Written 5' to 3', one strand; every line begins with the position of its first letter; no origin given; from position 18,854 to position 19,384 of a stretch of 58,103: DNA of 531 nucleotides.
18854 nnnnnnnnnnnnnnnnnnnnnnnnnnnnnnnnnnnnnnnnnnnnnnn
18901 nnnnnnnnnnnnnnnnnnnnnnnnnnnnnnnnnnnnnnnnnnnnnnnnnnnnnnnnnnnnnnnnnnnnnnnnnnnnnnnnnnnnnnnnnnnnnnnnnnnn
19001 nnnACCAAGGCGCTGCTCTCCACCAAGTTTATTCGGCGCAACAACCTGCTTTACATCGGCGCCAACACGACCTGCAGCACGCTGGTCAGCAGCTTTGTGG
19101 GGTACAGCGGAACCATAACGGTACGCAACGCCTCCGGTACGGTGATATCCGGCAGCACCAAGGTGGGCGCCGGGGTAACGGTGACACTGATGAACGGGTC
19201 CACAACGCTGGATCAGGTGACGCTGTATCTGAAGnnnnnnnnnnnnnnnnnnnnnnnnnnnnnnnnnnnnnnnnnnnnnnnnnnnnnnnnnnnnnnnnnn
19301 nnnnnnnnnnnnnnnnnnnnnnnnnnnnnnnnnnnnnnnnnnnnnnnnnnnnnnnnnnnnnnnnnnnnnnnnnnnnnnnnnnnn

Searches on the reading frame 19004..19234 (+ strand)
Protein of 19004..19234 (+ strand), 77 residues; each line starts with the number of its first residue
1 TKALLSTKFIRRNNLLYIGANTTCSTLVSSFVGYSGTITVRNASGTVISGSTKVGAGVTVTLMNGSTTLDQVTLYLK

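Call 30: search_protein_families(library=pfam, proteins=[window:19004-19234:+], max_evalue=10)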
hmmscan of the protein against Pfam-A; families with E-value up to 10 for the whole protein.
seq(77 aa): 2 families
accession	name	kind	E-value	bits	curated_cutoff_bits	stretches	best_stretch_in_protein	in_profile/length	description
PF17936.7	Big_6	-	0.0079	16.9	27.6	1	42-67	11-36/83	Bacterial Ig domain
PF05106.17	Phage_holin_3_1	-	0.042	14.7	23.8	1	13-48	61-96/99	Phage holin family (Lysis protein S)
